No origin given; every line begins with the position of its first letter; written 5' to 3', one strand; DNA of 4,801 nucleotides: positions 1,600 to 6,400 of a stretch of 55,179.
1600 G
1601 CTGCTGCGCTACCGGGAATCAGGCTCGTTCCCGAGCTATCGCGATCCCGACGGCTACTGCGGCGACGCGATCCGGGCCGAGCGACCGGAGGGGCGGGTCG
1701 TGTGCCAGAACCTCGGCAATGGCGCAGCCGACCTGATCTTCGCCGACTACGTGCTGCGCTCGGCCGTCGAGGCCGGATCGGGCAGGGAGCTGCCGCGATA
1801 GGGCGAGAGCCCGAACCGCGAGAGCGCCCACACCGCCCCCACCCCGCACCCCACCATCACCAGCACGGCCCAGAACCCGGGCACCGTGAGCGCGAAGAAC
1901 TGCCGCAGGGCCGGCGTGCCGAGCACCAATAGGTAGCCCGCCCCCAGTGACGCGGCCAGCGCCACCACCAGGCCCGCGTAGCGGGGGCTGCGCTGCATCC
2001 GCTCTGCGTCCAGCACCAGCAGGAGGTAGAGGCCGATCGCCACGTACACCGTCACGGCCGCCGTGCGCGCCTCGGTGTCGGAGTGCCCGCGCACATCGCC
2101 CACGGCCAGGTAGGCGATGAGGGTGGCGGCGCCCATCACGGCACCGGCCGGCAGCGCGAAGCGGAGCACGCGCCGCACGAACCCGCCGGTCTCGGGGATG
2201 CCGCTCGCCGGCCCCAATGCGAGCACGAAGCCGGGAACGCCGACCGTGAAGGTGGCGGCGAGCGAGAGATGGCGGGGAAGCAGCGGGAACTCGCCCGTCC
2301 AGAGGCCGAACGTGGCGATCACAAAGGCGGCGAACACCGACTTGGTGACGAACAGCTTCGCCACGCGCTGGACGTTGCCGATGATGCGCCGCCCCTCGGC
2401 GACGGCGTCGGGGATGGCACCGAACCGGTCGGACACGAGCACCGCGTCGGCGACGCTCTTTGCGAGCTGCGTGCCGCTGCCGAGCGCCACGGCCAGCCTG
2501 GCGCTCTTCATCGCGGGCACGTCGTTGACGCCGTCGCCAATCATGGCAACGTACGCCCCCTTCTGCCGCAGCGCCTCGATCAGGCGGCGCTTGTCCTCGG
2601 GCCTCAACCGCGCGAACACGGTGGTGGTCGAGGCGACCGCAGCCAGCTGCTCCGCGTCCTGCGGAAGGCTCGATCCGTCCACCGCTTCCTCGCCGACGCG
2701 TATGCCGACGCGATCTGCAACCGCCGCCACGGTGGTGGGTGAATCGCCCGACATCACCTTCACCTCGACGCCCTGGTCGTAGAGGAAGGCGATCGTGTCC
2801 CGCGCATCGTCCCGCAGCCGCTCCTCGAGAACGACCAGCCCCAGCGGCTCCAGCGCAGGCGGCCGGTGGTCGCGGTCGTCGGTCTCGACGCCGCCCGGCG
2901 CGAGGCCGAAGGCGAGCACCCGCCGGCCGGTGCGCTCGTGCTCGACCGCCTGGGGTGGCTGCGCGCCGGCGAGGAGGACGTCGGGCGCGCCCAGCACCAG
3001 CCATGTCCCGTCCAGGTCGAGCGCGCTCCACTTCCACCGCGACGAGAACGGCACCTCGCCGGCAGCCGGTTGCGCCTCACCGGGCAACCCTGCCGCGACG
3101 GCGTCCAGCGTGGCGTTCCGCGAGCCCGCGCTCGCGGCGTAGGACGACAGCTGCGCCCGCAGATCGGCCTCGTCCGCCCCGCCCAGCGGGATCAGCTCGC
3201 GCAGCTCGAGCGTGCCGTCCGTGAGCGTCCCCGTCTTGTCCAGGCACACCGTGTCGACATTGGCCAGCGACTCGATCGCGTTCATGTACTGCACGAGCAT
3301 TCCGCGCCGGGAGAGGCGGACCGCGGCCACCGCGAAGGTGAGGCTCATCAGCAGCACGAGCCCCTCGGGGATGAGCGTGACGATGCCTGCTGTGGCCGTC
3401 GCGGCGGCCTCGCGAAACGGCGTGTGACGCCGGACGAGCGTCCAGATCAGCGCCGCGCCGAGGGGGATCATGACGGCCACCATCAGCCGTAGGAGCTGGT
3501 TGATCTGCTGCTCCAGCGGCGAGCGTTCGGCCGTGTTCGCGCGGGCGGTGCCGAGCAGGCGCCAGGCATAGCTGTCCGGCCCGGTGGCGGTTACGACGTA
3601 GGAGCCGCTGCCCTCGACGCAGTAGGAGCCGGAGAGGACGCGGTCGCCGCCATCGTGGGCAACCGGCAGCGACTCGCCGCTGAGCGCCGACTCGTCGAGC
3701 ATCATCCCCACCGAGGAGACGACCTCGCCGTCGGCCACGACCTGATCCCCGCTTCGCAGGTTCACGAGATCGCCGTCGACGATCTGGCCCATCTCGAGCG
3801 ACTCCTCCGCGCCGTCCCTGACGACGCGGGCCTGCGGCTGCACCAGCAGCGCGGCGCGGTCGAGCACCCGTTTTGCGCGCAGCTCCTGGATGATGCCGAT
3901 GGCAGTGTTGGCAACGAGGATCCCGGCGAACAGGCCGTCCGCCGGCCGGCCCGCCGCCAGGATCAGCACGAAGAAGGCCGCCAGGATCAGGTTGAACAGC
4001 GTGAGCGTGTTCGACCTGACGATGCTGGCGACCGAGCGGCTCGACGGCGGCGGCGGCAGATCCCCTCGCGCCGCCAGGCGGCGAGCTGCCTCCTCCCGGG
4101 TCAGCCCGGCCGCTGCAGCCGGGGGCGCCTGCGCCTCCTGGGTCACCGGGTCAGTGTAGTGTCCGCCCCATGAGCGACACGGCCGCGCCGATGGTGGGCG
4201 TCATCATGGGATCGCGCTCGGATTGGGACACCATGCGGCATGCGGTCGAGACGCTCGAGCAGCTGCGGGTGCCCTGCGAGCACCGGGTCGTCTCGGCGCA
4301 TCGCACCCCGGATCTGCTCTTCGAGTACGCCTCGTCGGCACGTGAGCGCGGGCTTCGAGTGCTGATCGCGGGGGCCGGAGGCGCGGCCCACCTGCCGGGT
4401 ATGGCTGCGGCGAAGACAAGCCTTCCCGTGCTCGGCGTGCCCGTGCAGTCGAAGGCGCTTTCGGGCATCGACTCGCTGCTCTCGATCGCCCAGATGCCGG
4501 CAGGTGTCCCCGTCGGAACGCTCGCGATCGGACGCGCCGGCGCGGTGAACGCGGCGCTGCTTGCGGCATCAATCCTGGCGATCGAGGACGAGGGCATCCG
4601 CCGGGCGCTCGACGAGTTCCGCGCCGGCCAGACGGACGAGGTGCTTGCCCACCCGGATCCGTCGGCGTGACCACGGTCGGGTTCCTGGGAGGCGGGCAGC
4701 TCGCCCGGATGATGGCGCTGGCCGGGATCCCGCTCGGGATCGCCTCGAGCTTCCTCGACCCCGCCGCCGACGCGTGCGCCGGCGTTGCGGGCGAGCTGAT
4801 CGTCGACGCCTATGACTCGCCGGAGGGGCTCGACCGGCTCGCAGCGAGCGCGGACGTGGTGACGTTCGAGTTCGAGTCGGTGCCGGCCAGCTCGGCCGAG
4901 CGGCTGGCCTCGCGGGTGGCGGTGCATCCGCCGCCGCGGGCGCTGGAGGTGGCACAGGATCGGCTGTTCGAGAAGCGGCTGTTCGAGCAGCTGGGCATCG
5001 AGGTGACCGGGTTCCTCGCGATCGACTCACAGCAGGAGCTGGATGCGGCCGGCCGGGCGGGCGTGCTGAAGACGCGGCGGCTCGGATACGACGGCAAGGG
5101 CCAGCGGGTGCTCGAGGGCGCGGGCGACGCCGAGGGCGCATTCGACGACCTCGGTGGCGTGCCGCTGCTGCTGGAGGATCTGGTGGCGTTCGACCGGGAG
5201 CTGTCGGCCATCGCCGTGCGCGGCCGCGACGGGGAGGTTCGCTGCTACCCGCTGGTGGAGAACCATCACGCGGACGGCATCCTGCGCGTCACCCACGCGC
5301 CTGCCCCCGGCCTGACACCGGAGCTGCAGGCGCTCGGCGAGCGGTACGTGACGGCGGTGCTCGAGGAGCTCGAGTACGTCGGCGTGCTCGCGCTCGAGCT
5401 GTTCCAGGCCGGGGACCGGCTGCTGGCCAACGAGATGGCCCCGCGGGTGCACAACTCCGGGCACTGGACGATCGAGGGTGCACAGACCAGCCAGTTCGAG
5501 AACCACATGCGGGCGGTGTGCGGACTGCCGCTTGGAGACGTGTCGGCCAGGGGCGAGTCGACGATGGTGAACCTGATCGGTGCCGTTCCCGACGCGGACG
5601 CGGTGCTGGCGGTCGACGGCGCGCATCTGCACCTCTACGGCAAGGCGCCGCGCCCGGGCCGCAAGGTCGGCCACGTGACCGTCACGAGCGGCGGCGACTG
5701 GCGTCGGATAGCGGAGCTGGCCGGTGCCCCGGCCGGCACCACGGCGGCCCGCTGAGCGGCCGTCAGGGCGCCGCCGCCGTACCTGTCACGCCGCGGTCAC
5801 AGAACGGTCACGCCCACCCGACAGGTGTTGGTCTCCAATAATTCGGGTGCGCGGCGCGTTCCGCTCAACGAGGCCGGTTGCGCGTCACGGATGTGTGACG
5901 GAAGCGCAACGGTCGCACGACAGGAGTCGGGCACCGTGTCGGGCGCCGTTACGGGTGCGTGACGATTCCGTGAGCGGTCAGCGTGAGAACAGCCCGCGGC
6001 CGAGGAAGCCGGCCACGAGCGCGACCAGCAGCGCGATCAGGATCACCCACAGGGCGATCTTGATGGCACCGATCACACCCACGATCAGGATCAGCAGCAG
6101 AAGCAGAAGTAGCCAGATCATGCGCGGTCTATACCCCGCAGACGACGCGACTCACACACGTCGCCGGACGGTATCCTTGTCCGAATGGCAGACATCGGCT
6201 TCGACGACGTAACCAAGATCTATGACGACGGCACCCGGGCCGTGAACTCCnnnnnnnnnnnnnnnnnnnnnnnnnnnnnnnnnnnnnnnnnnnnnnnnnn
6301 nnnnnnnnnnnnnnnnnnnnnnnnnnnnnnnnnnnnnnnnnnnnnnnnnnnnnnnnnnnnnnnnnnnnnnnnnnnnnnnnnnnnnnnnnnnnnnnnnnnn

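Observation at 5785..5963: Two diverged copies of a 170-180-bp non-coding module with exactly conserved geometry: (GTCAC)x3, 25 nt, AATAAT, 41 nt, (GTnAC)x3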

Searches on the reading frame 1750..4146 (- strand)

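Call 71: search_protein_families(library=pfam, proteins=[window:1750-4146:-], max_evalue=0.0001)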
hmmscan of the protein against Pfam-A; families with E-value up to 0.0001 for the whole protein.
window:1750-4146:- (799 aa): 4 families
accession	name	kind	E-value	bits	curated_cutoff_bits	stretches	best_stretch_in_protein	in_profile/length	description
PF00122.25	E1-E2_ATPase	-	1.2e-40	139.4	28.1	1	101-281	2-181/181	E1-E2 ATPase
PF00702.32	Hydrolase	-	1.1e-21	78.5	26.4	1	297-549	1-190/191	haloacid dehalogenase-like hydrolase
PF00689.26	Cation_ATPase_C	-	8.5e-08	32.6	27.3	1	655-773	45-167/175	Cation transporting ATPase, C-terminus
PF08282.18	Hydrolase_3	-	2e-07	31.5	20.9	1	521-578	194-251/255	haloacid dehalogenase-like hydrolase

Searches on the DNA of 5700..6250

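Call 10: search_rna_families(source=window, start=5700, end=6250, threshold=evalue, max_evalue=10)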
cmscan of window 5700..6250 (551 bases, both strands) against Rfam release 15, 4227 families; matches with E-value up to 10: 4.
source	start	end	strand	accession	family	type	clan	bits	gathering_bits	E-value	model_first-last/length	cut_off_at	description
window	5993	6101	-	RF04214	MIR7526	Gene; miRNA;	-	14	110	9.6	1-113/113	no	MIR7526 microRNA precursor family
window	5874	5990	+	RF02916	atpB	Cis-reg;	-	13.9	37.4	1.1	1-128/128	no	atpB RNA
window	6216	6250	-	RF03023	rpfG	Gene; sRNA;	-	12.1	75.9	6.6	51-85/85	5'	rpfG RNA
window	5800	5949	-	RF02870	ncS035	Gene; sRNA;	-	11.6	79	3.6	1-168/168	no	Burkholderia sRNA 35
